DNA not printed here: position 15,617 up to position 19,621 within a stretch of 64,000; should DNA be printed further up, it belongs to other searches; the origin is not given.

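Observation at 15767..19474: GT2 synthase fused through an internal signal-peptide-like segment to a dimethylformamidase-like domain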

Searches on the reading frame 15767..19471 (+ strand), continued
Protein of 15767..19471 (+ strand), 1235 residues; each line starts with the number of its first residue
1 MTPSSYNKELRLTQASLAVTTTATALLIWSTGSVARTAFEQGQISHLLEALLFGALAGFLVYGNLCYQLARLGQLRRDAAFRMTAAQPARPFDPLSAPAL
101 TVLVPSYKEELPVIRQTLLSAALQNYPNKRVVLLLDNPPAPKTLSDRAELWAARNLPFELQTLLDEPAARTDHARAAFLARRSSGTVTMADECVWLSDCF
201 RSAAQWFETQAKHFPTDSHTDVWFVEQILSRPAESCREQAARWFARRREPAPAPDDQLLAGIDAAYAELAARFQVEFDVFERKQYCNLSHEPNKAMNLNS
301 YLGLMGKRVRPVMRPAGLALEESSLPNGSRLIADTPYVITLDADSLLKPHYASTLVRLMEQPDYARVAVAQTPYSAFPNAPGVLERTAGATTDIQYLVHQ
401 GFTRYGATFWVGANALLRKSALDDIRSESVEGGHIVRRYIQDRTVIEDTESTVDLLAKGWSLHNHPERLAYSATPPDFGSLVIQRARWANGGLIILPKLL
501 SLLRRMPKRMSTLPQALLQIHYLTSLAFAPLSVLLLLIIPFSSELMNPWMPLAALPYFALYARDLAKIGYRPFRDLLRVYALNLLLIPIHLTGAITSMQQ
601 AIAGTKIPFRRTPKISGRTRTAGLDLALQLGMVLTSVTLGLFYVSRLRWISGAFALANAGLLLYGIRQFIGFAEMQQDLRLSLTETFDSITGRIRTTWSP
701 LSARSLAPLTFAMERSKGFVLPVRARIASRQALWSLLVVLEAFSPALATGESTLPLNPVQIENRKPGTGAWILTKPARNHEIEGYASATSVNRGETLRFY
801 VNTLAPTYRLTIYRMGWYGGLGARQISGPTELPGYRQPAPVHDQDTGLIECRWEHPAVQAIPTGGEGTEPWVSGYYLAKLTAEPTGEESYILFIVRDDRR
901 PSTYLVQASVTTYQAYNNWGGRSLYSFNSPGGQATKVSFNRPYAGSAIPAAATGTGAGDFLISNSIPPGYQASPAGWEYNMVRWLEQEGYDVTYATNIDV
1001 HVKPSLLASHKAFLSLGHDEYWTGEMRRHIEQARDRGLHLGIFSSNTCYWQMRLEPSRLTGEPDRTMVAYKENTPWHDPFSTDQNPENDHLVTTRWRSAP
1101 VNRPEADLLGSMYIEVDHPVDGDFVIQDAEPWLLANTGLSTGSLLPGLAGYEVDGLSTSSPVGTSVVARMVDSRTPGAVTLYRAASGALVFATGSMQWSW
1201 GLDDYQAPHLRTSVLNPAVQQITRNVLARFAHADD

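Call 7: find_homologous_proteins(query=window:15767-19471:+, max_evalue=0.00001)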
Query window:15767-19471:+ (1235 aa): 4919 proteins with E <= 0.00001 among 8000 candidates; the best 120 are listed.
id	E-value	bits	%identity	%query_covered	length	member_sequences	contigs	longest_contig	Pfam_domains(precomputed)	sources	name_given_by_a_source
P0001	0.0e+0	2825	100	100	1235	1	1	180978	PF13632.13,PF13641.13,PF20254.4,PF00535.33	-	-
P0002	0.0e+0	2482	87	100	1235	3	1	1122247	PF13632.13,PF13641.13,PF20254.4,PF00535.33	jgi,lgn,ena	-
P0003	0.0e+0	2460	87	100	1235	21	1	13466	PF13632.13,PF13641.13,PF20254.4,PF00535.33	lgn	-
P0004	0.0e+0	2443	86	100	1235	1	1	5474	PF13632.13,PF13641.13,PF20254.4,PF00535.33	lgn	-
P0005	0.0e+0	2440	87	100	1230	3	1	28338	PF13632.13,PF13641.13,PF20254.4,PF00535.33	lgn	-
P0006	0.0e+0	2418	85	100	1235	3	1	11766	PF13632.13,PF13641.13,PF20254.4,PF00535.33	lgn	-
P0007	0.0e+0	2405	84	100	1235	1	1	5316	PF13632.13,PF13641.13,PF20254.4,PF00535.33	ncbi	ncbi:MAG: N,N-dimethylformamidase beta subunit family domain-containing protein [Nitrospira sp.]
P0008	0.0e+0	2383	84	100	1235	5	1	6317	PF13632.13,PF13641.13,PF20254.4,PF00535.33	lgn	-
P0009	0.0e+0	2372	84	100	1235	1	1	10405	PF13632.13,PF13641.13,PF20254.4,PF00535.33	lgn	-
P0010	0.0e+0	2335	82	100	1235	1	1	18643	PF13632.13,PF13641.13,PF20254.4,PF00535.33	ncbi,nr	ncbi:MAG TPA: N,N-dimethylformamidase beta subunit family domain-containing protein [Nitrospira sp.]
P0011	0.0e+0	2305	82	100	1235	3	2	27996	PF13632.13,PF13641.13,PF20254.4,PF00535.33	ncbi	-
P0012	0.0e+0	2299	81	100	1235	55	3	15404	PF13632.13,PF13641.13,PF20254.4,PF00535.33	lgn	-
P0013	0.0e+0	2298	82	100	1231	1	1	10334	PF13632.13,PF13641.13,PF20254.4,PF00535.33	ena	-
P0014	0.0e+0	2282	81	100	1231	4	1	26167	PF13632.13,PF13641.13,PF20254.4,PF00535.33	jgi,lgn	jgi:cellulose synthase (UDP-forming)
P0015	0.0e+0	2280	80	100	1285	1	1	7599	PF13632.13,PF13641.13,PF20254.4,PF00535.33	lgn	-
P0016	0.0e+0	2268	80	100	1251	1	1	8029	PF13632.13,PF13641.13,PF20254.4,PF00535.33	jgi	-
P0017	0.0e+0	1914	68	100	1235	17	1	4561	PF13632.13,PF13641.13,PF20254.4,PF00535.33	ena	-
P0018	0.0e+0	1913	69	100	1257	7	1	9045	PF13632.13,PF13641.13,PF20254.4,PF00535.33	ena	-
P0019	0.0e+0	1911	69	100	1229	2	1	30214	PF13632.13,PF13641.13,PF20254.4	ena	-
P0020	0.0e+0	1905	69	99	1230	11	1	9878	PF13632.13,PF13641.13,PF20254.4,PF00535.33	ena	-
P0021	0.0e+0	1901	68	100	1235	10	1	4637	PF13632.13,PF13641.13,PF20254.4,PF00535.33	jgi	jgi:cellulose synthase/poly-beta-1,6-N-acetylglucosamine synthase-like glycosyltransferase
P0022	0.0e+0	1879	68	100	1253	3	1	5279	PF13632.13,PF13641.13,PF20254.4,PF00535.33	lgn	-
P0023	0.0e+0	1872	68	100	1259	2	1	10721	PF13632.13,PF13641.13,PF20254.4,PF00535.33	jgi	-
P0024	0.0e+0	1868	67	100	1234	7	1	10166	PF13632.13,PF13641.13,PF20254.4,PF00535.33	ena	-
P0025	0.0e+0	1842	67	100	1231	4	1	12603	PF13632.13,PF13641.13,PF20254.4,PF00535.33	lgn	-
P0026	0.0e+0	1833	67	100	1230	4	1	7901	PF13632.13,PF13641.13,PF20254.4,PF00535.33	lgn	-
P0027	0.0e+0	1829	67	100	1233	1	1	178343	PF13632.13,PF13641.13,PF20254.4,PF00535.33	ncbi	-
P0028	0.0e+0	1801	66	100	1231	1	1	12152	PF13632.13,PF13641.13,PF20254.4,PF00535.33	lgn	-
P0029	0.0e+0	1800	66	100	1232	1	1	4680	PF13632.13,PF13641.13,PF20254.4,PF00535.33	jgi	jgi:cellulose synthase/poly-beta-1,6-N-acetylglucosamine synthase-like glycosyltransferase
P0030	0.0e+0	1798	66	100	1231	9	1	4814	PF13632.13,PF13641.13,PF20254.4,PF00535.33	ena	-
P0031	0.0e+0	1797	70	92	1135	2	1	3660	PF13632.13,PF13641.13,PF20254.4,PF00535.33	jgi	jgi:cellulose synthase/poly-beta-1,6-N-acetylglucosamine synthase-like glycosyltransferase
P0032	0.0e+0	1782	66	100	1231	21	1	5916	PF13632.13,PF13641.13,PF20254.4,PF00535.33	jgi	jgi:cellulose synthase/poly-beta-1,6-N-acetylglucosamine synthase-like glycosyltransferase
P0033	0.0e+0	1757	64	100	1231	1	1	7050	PF13632.13,PF13641.13,PF20254.4,PF00535.33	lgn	-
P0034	0.0e+0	1754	65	100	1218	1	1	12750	PF13632.13,PF13641.13,PF20254.4,PF00535.33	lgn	-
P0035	0.0e+0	1749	65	100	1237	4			PF13632.13,PF13641.13,PF20254.4,PF00535.33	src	-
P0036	0.0e+0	1746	65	100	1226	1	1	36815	PF13632.13,PF13641.13,PF20254.4,PF00535.33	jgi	jgi:cellulose synthase/poly-beta-1,6-N-acetylglucosamine synthase-like glycosyltransferase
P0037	0.0e+0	1743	65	99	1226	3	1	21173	PF13632.13,PF13506.14,PF13641.13,PF20254.4,PF00535.33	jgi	-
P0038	0.0e+0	1741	65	100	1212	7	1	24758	PF13632.13,PF13641.13,PF20254.4,PF00535.33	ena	-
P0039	0.0e+0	1739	64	99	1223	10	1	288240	PF13632.13,PF13641.13,PF20254.4,PF00535.33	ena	-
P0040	0.0e+0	1731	65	99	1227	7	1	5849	PF13632.13,PF13641.13,PF20254.4,PF00535.33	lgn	-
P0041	0.0e+0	1723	63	100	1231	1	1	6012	PF13632.13,PF13641.13,PF20254.4,PF00535.33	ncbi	-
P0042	0.0e+0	1720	64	100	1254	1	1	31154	PF13632.13,PF13641.13,PF20254.4,PF00535.33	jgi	jgi:cellulose synthase (UDP-forming)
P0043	0.0e+0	1700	63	99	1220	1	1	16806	PF13632.13,PF13641.13,PF20254.4,PF00535.33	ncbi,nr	ncbi:MAG TPA: N,N-dimethylformamidase beta subunit family domain-containing protein [Nitrospira sp.]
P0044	0.0e+0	1690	63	100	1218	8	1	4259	PF13632.13,PF13641.13,PF20254.4,PF00535.33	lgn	-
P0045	0.0e+0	1690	62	100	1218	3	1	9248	PF13632.13,PF13641.13,PF20254.4,PF00535.33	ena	-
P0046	0.0e+0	1686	63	99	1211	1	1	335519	PF13632.13,PF13641.13,PF20254.4,PF00535.33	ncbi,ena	-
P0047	0.0e+0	1684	63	99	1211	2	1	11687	PF13632.13,PF13641.13,PF20254.4,PF00535.33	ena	-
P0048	0.0e+0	1675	63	99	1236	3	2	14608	PF13632.13,PF13641.13,PF20254.4,PF00535.33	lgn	-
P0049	0.0e+0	1675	63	99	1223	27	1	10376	PF13632.13,PF13641.13,PF20254.4,PF00535.33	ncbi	-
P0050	0.0e+0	1670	63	99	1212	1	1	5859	PF13632.13,PF13641.13,PF20254.4,PF00535.33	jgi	jgi:cellulose synthase (UDP-forming)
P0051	0.0e+0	1605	61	100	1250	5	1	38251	PF13632.13,PF13641.13,PF20254.4,PF00535.33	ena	-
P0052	0.0e+0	1589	59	100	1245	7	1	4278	PF13632.13,PF13641.13,PF20254.4,PF00535.33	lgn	-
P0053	0.0e+0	1559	58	100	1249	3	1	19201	PF13632.13,PF13641.13,PF20254.4,PF00535.33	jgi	-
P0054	0.0e+0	1556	58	100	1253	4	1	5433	PF13632.13,PF13641.13,PF20254.4,PF00535.33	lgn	-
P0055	0.0e+0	1555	59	100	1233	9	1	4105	PF13632.13,PF13641.13,PF20254.4,PF00535.33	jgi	jgi:cellulose synthase/poly-beta-1,6-N-acetylglucosamine synthase-like glycosyltransferase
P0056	0.0e+0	1554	59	100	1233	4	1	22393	PF13632.13,PF13641.13,PF20254.4,PF00535.33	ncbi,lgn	ncbi:MAG: N,N-dimethylformamidase beta subunit family domain-containing protein [Nitrospira sp.]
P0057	0.0e+0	1552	58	100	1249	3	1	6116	PF13632.13,PF13641.13,PF20254.4,PF00535.33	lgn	-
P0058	0.0e+0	1551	59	100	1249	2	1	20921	PF13632.13,PF13641.13,PF20254.4,PF00535.33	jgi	jgi:cellulose synthase/poly-beta-1,6-N-acetylglucosamine synthase-like glycosyltransferase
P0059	0.0e+0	1546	58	100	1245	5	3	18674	PF13632.13,PF13641.13,PF20254.4,PF00535.33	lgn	-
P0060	0.0e+0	1542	58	100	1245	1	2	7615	PF13632.13,PF13641.13,PF20254.4,PF00535.33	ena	-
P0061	0.0e+0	1539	57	100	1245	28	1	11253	PF13632.13,PF13641.13,PF20254.4,PF00535.33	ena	-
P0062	0.0e+0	1512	57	100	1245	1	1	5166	PF13632.13,PF13641.13,PF20254.4,PF00535.33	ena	-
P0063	0.0e+0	1512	56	100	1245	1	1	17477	PF13632.13,PF13641.13,PF20254.4,PF00535.33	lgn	-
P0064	0.0e+0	1499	57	100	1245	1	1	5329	PF13632.13,PF13641.13,PF20254.4,PF00535.33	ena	-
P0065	0.0e+0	1488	56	100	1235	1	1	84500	PF13632.13,PF13641.13,PF20254.4,PF00535.33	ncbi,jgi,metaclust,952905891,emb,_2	jgi:cellulose synthase/poly-beta-1,6-N-acetylglucosamine synthase-like glycosyltransferase|metaclust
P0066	0.0e+0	1395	66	77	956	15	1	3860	PF13632.13,PF13641.13,PF20254.4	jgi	jgi:hypothetical protein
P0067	0.0e+0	1390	68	76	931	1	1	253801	PF13632.13,PF13641.13,PF20254.4,PF00535.33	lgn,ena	-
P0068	0.0e+0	1339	79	62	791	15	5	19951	PF13632.13,PF13641.13,PF00535.33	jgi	-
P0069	0.0e+0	1312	76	64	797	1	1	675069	PF13632.13,PF13641.13,PF00535.33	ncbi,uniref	ncbi:glycosyltransferase family 2 protein [Nitrospira sp. NS4]|uniref:glycosyltransferase family 2 p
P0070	0.0e+0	1281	76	63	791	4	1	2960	PF13632.13,PF13641.13,PF00535.33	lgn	-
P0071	0.0e+0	1227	68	68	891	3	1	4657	PF13632.13,PF13641.13,PF00535.33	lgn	-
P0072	0.0e+0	1179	67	66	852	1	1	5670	PF13632.13,PF13641.13,PF00535.33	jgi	-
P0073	0.0e+0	1136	68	63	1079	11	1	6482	PF13632.13,PF13641.13,PF01522.27,PF00535.33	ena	-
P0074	0.0e+0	1102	66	63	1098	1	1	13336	PF13632.13,PF13641.13,PF01522.27,PF00535.33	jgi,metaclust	metaclust:\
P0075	0.0e+0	1099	73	55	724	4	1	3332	PF13632.13,PF13506.14,PF13641.13,PF00535.33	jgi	jgi:cellulose synthase (UDP-forming)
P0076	0.0e+0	1094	68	60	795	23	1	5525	PF13632.13,PF13641.13,PF00535.33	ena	-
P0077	0.0e+0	1093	65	65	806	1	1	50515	PF13632.13,PF13641.13,PF00535.33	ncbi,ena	-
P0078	0.0e+0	1090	67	62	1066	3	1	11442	PF13632.13,PF13641.13,PF01522.27,PF00535.33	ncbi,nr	ncbi:MAG TPA: glycosyltransferase family 2 protein [Nitrospira sp.]|nr:glycosyltransferase family 2 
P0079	0.0e+0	1083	66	62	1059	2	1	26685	PF13632.13,PF13641.13,PF01522.27,PF00535.33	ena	-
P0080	0.0e+0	1080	67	61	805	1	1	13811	PF13632.13,PF13641.13,PF00535.33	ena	-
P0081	0.0e+0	1079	67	62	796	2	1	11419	PF13632.13,PF13641.13,PF00535.33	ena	-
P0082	0.0e+0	1076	65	63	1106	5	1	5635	PF13632.13,PF13641.13,PF01522.27,PF00535.33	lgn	-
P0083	0.0e+0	1072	68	60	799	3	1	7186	PF13632.13,PF13641.13,PF00535.33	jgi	jgi:cellulose synthase/poly-beta-1,6-N-acetylglucosamine synthase-like glycosyltransferase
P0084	0.0e+0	1062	72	55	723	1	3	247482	PF13632.13,PF13506.14,PF13641.13,PF00535.33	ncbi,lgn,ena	-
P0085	0.0e+0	1060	67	60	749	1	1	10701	PF13632.13,PF13641.13,PF00535.33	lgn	-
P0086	0.0e+0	1059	66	61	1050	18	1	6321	PF13632.13,PF13641.13,PF01522.27,PF00535.33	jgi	-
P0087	0.0e+0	1058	65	62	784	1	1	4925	PF13632.13,PF13641.13,PF00535.33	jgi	-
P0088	0.0e+0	1054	70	56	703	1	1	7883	PF13632.13,PF13641.13,PF00535.33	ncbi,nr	ncbi:MAG TPA: glycosyltransferase family 2 protein, partial [Nitrospira sp.]|nr:glycosyltransferase 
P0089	0.0e+0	1052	66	60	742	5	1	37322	PF13632.13,PF13641.13,PF00535.33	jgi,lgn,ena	-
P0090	0.0e+0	1048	66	60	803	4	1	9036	PF13632.13,PF13641.13,PF00535.33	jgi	jgi:cellulose synthase/poly-beta-1,6-N-acetylglucosamine synthase-like glycosyltransferase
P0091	0.0e+0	1038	65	62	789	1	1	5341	PF13632.13,PF13641.13,PF00535.33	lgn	-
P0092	0.0e+0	1034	71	54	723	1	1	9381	PF13632.13,PF13641.13,PF00535.33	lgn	-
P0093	0.0e+0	1033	66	60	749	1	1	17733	PF13632.13,PF13641.13,PF00535.33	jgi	-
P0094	0.0e+0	1032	66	60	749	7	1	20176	PF13632.13,PF13641.13,PF00535.33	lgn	-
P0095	0.0e+0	1026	65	60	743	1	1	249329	PF13632.13,PF13641.13,PF00535.33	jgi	-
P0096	0.0e+0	1022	65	60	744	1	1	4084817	PF13632.13,PF13641.13,PF00535.33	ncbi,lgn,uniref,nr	ncbi:Glycosyltransferase family group 2 [Nitrospira japonica]|uniref:Glycosyltransferase family grou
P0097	0.0e+0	1019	67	59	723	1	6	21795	PF13632.13,PF13641.13,PF00535.33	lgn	-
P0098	0.0e+0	1018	66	60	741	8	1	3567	PF13632.13,PF13641.13,PF00535.33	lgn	-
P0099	0.0e+0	1017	65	61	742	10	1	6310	PF13632.13,PF13641.13,PF00535.33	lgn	-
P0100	0.0e+0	1016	66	59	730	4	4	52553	PF13632.13,PF13641.13,PF00535.33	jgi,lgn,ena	-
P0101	7.2e-295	999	70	53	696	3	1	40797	PF13632.13,PF13641.13,PF00535.33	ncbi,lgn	-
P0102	3.0e-294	997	69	54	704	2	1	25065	PF13632.13,PF13641.13,PF00535.33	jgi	jgi:cellulose synthase/poly-beta-1,6-N-acetylglucosamine synthase-like glycosyltransferase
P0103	4.2e-284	964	64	54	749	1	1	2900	PF13632.13,PF13641.13,PF00535.33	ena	-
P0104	5.0e-267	907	52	71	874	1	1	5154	PF13632.13,PF13641.13,PF00535.33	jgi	jgi:cellulose synthase (UDP-forming)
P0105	4.0e-265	901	67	51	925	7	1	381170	PF13632.13,PF13641.13,PF01522.27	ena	-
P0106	4.5e-247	841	53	64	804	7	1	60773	PF13632.13,PF13641.13,PF00535.33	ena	-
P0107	2.1e-228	779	52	62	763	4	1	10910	PF13632.13,PF13641.13,PF00535.33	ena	-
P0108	1.2e-226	773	55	55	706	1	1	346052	PF13632.13,PF13641.13,PF00535.33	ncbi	-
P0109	5.3e-218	745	55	55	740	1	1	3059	PF13632.13,PF13641.13,PF00535.33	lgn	-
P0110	1.8e-211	723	54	54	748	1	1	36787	PF13632.13,PF13641.13,PF00535.33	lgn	-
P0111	7.2e-211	721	49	63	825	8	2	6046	PF13632.13,PF13641.13,PF00535.33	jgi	-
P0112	2.7e-209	716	53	55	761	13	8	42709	PF13632.13,PF13641.13,PF00535.33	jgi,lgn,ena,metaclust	metaclust:\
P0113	3.0e-209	716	54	54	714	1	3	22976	PF13632.13,PF13641.13,PF00535.33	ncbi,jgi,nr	ncbi:MAG: hypothetical protein K0S45_2844 [Nitrospira sp.]|jgi:cellulose synthase/poly-beta-1,6-N-ac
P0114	3.3e-208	712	53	54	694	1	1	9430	PF13632.13,PF13641.13,PF00535.33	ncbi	ncbi:MAG: glycosyltransferase family 2 protein [Nitrospiraceae bacterium]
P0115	1.6e-206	707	52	54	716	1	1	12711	PF13632.13,PF13641.13,PF00535.33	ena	-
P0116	2.6e-204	699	52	54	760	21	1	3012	PF13632.13,PF13641.13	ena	-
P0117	1.3e-203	697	53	54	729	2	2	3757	PF13632.13,PF13641.13,PF00535.33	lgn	-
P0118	1.5e-203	697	53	52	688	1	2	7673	PF13632.13,PF13641.13,PF00535.33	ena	-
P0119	4.1e-198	679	48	56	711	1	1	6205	PF13632.13,PF13641.13,PF00535.33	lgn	-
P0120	4.0e-196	672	50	55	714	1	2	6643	PF13632.13,PF13641.13,PF00535.33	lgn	-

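Call 17: find_encoding_contigs(protein=P0001, flank=10000, max_places=2)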
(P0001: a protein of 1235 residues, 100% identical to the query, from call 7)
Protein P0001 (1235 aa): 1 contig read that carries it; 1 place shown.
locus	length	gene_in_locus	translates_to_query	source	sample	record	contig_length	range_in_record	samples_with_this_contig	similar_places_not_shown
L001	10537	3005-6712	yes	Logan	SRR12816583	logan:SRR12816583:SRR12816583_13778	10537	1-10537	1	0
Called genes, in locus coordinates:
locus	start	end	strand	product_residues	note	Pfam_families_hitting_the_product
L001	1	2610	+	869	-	?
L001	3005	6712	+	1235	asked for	PF00535:Glycos_transf_2 (faint), PF13641:Glyco_tranf_2_3, PF13632:Glyco_trans_2_3, PF20254:DMFA2_C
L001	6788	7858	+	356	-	PF01757:Acyl_transf_3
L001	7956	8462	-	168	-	PF00293:NUDIX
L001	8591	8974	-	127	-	-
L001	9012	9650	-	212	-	PF05724:TPMT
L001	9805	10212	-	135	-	PF07166:DUF1398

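Call 18: find_encoding_contigs(protein=P0105, flank=10000, max_places=2)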
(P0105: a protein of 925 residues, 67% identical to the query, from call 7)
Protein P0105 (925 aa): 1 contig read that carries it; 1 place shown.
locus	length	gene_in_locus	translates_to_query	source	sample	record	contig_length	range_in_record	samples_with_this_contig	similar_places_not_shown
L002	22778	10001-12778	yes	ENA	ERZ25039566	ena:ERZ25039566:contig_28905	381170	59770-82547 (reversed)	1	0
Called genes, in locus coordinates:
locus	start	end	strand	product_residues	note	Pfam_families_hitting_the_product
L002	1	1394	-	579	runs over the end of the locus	PF16450:Prot_ATP_ID_OB_C (faint), PF17758:Prot_ATP_ID_OB_N, PF00004:AAA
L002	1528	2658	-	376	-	PF00089:Trypsin, PF13365:Trypsin_2, PF13180:PDZ_2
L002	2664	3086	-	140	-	PF01894:YjbQ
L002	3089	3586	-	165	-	-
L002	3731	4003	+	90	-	-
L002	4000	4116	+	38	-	-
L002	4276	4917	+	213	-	-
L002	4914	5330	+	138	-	PF01230:HIT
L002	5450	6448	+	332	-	PF13428:TPR_14 (weak), PF13432:TPR_16, PF13414:TPR_11, PF13371:TPR_9 (weak), PF13414:TPR_11 (weak), PF00515:TPR_1, PF13414:TPR_11, PF08238:Sel1, +10 more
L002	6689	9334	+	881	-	PF05226:CHASE2, PF00158:Sigma54_activat, PF14532:Sigma54_activ_2, PF00004:AAA (faint), PF07728:AAA_5 (weak), PF25601:AAA_lid_14, PF02954:HTH_8 (faint)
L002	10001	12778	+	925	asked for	PF13641:Glyco_tranf_2_3, PF13632:Glyco_trans_2_3, PF01522:Polysacc_deac_1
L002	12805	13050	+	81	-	-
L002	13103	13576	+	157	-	-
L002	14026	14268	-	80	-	-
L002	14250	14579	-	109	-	PF00999:Na_H_Exchanger (weak)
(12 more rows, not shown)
